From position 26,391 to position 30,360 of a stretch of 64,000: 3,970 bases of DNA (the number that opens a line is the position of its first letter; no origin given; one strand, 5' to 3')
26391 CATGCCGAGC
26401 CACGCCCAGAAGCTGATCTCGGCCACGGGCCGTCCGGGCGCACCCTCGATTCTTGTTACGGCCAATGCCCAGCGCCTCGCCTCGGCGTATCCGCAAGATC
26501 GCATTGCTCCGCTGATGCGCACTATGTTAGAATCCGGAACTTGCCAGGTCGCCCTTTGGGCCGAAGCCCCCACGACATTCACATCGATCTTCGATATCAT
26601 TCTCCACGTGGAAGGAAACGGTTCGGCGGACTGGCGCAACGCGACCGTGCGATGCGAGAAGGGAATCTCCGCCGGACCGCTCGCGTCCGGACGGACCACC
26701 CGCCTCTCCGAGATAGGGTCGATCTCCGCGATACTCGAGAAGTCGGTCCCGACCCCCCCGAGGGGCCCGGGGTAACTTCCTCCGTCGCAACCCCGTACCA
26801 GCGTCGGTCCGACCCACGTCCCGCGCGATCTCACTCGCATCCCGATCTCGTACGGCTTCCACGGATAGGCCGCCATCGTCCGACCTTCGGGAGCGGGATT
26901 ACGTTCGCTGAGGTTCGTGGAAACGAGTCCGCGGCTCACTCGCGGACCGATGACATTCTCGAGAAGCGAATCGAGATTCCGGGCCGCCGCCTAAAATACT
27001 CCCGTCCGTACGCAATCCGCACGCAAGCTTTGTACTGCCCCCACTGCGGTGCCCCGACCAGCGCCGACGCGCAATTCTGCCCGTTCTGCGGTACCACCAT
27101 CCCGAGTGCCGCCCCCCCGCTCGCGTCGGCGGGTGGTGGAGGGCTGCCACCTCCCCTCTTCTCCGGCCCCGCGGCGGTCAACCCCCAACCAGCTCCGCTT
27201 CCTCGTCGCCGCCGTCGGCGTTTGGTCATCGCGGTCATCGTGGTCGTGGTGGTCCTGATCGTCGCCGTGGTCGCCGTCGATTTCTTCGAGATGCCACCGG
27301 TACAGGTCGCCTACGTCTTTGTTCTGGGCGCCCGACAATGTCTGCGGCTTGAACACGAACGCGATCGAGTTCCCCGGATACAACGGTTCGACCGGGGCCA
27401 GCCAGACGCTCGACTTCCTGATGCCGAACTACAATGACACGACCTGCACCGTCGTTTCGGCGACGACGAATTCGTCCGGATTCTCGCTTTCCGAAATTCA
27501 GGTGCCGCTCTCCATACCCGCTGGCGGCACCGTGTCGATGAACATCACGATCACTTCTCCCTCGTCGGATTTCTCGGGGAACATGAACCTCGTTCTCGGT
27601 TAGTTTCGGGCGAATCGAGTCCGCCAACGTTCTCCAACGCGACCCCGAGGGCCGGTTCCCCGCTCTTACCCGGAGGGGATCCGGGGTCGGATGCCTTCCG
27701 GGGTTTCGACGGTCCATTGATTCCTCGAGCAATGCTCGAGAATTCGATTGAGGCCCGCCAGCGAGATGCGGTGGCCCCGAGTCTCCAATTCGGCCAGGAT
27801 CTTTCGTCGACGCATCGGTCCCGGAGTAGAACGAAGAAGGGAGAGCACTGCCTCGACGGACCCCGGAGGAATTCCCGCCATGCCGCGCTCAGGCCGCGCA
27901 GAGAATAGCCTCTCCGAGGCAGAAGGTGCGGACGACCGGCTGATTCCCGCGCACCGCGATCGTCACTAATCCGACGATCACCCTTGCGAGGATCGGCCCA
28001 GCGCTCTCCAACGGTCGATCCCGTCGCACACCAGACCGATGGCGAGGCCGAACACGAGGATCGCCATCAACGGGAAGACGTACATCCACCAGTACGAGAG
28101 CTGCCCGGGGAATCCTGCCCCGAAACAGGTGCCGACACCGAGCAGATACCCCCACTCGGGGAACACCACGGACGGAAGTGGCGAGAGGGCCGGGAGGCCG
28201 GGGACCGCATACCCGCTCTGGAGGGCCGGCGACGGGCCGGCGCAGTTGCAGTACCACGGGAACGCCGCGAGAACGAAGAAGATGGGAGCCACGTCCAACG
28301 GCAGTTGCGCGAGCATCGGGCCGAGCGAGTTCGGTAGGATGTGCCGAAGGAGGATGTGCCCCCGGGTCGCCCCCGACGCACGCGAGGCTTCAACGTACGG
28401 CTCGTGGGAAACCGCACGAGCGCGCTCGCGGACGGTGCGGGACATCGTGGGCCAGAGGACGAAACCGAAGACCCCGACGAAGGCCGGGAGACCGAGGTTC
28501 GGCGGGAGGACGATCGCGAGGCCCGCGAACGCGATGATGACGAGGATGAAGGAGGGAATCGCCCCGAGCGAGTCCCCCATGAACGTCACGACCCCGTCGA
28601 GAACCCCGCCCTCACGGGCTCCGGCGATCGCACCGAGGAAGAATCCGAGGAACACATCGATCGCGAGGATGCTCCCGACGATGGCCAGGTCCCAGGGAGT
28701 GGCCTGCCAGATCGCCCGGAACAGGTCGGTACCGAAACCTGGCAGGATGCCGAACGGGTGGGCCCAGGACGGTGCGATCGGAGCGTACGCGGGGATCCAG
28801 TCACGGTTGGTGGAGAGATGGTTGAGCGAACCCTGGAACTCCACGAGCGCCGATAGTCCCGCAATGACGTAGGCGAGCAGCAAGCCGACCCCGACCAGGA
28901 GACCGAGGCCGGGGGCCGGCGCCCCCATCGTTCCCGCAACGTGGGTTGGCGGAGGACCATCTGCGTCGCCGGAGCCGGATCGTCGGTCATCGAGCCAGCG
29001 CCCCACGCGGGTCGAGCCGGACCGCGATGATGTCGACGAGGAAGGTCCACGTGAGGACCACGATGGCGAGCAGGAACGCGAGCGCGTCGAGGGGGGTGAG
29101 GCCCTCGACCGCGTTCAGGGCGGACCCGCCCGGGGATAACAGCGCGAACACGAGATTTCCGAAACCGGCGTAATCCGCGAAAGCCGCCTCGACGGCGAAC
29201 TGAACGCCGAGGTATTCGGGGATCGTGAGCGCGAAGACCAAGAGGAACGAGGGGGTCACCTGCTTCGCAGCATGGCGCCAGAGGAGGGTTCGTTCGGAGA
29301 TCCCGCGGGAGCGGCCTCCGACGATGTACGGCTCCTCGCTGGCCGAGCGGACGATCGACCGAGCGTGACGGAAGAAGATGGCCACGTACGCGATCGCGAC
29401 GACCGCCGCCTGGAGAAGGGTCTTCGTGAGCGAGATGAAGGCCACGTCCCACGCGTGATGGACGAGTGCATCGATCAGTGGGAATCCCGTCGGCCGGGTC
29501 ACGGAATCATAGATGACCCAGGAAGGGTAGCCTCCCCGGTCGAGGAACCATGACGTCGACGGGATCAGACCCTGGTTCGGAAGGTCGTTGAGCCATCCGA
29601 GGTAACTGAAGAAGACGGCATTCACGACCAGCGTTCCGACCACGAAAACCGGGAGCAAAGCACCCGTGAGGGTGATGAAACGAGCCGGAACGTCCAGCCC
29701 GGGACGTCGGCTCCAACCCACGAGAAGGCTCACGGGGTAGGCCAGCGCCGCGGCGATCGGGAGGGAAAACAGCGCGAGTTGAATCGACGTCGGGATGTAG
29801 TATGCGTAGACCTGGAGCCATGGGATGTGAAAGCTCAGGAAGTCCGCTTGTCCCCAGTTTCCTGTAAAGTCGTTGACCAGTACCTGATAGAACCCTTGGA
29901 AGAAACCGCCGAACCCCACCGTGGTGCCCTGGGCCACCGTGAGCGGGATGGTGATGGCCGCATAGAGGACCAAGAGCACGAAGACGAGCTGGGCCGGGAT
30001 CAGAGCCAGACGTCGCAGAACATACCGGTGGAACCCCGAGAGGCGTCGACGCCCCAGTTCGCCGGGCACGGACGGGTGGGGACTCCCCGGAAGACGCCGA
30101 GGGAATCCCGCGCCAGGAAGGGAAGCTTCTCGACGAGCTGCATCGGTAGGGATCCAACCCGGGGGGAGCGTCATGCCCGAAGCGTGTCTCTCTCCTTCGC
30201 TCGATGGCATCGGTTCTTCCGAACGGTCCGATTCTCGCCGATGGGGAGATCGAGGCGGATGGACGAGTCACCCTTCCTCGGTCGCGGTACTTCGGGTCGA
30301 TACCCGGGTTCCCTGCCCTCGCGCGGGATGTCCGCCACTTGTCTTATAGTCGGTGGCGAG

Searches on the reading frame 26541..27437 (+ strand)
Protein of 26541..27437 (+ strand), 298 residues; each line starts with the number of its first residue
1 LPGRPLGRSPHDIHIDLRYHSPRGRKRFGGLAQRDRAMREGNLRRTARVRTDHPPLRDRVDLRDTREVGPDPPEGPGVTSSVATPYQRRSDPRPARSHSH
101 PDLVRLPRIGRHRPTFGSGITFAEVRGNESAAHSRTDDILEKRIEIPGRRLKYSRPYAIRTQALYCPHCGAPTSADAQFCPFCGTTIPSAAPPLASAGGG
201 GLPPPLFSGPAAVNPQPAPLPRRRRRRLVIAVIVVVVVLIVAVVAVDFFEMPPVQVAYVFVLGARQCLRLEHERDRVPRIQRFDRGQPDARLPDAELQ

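Call 32: search_protein_families(library=pfam, proteins=[window:26541-27437:+], max_evalue=0.01)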
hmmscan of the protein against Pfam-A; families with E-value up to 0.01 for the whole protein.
window:26541-27437:+ (298 aa): 7 families
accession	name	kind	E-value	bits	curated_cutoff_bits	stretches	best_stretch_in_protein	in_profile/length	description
PF13240.11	Zn_Ribbon_1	-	5.7e-08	32.8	25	1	165-185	1-21/23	zinc-ribbon domain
PF13248.11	Zn_ribbon_3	-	2.1e-06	27.4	27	1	165-185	4-24/26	zinc-ribbon domain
PF24460.1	DUF7575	-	1e-05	25.2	28.5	1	165-187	5-27/28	Domain of unknown function (DUF7575)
PF12773.13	DZR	-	4.1e-05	24.1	27.3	1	166-187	1-22/45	Double zinc ribbon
PF17032.10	Zn_ribbon_15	-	0.0008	20.6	28.9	1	163-184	52-73/73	zinc-ribbon family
PF24463.1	DUF7577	-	0.00098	19.1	28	1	164-186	3-25/27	Domain of unknown function (DUF7577)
PF10571.15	UPF0547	-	0.001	19.6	29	1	166-184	3-21/26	Uncharacterised protein family UPF0547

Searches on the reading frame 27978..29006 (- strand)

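Call 32: search_protein_families(library=pfam, proteins=[window:27978-29006:-], max_evalue=0.01)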
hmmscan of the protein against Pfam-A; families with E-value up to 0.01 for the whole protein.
window:27978-29006:- (342 aa): 1 family
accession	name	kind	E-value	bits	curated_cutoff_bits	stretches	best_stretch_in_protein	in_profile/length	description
PF00528.27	BPD_transp_1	-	8.9e-14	52.1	26.4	1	121-246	1-125/184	Binding-protein-dependent transport system inner membrane component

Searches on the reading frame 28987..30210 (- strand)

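Call 32: search_protein_families(library=pfam, proteins=[window:28987-30210:-], max_evalue=0.01)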
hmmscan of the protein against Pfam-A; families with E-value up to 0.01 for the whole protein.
window:28987-30210:- (407 aa): 1 family
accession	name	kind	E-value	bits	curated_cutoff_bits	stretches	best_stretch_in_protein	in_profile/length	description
PF00528.27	BPD_transp_1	-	7.8e-10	39.2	26.4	1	158-402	2-181/184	Binding-protein-dependent transport system inner membrane component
